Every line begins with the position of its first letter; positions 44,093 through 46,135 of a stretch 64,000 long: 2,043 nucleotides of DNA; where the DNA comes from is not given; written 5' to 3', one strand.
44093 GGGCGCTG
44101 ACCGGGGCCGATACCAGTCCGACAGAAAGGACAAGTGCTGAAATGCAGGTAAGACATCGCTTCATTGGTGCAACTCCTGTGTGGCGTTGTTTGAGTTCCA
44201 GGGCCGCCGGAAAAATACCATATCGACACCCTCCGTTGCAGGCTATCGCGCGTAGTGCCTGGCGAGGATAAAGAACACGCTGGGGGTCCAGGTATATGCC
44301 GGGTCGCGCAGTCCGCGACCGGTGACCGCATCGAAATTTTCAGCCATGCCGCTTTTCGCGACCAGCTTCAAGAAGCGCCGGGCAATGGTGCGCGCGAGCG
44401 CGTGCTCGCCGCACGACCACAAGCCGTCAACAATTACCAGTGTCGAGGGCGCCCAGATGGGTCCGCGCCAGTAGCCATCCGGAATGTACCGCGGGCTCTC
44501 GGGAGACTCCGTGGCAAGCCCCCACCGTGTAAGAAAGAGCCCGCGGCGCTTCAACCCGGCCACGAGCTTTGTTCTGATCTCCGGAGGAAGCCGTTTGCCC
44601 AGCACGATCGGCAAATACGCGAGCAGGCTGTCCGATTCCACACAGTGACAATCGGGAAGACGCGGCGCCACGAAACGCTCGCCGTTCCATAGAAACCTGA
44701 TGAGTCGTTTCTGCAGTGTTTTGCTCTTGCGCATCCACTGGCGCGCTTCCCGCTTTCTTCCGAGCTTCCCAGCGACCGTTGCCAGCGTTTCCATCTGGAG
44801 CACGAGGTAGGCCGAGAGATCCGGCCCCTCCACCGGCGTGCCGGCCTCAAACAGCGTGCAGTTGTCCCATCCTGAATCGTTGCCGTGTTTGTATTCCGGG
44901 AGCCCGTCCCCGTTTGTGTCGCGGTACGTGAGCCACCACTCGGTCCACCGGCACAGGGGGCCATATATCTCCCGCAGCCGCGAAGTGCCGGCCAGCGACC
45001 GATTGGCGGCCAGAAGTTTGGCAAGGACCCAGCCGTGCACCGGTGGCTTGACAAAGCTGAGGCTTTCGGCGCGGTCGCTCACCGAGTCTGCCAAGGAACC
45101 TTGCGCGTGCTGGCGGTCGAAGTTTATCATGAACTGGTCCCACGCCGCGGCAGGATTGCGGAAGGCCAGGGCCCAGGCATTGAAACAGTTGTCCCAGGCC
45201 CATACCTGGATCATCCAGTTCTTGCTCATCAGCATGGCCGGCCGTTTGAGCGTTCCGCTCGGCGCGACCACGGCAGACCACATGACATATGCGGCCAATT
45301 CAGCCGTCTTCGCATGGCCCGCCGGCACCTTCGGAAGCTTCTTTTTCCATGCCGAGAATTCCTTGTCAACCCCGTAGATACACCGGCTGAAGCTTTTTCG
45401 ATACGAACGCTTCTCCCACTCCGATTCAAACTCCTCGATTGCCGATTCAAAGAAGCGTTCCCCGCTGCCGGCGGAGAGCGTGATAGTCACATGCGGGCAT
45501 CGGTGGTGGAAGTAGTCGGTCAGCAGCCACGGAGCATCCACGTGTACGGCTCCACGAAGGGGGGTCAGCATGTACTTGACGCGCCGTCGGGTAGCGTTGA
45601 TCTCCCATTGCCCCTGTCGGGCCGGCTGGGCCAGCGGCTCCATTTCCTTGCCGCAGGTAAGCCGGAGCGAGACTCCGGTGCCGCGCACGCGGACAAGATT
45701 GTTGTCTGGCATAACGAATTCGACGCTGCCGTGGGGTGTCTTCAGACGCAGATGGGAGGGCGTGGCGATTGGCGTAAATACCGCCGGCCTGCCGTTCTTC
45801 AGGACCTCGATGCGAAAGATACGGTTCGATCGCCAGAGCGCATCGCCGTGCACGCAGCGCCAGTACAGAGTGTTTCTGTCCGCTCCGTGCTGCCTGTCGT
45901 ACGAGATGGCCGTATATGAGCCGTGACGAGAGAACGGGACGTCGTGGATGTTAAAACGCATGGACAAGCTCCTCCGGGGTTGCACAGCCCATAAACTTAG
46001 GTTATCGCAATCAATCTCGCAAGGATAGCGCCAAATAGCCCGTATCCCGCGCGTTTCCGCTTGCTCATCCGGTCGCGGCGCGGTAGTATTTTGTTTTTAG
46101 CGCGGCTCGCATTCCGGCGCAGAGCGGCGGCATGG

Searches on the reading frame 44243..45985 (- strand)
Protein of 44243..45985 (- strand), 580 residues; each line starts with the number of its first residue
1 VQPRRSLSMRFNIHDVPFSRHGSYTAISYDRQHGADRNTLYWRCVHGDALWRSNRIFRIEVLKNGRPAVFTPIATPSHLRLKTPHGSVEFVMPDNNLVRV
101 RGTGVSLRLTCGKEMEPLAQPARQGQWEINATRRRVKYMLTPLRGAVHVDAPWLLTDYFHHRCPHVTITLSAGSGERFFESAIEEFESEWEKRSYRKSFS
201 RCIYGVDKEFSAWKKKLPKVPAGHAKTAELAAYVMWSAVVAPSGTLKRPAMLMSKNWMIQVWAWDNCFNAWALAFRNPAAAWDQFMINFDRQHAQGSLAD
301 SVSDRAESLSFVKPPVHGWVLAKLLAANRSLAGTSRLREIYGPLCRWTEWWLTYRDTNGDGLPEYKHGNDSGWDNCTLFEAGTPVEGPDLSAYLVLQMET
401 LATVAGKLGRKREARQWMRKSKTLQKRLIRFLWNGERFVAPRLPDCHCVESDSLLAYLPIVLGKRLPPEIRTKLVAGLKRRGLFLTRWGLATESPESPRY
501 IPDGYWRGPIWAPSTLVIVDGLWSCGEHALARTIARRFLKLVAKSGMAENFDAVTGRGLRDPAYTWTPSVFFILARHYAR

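Call 75: search_protein_families(library=pfam, proteins=[window:44243-45985:-], max_evalue=0.001)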
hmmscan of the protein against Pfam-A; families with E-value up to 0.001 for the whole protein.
window:44243-45985:- (580 aa): 2 families
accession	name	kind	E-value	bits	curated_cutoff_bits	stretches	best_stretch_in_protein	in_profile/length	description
PF22422.2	MGH1-like_GH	-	7.3e-54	184.1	27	1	260-567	3-356/356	Mannosylglycerate hydrolase MGH1-like glycoside hydrolase domain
PF01204.24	Trehalase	-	1.3e-09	37.9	21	1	389-545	308-465/512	Trehalase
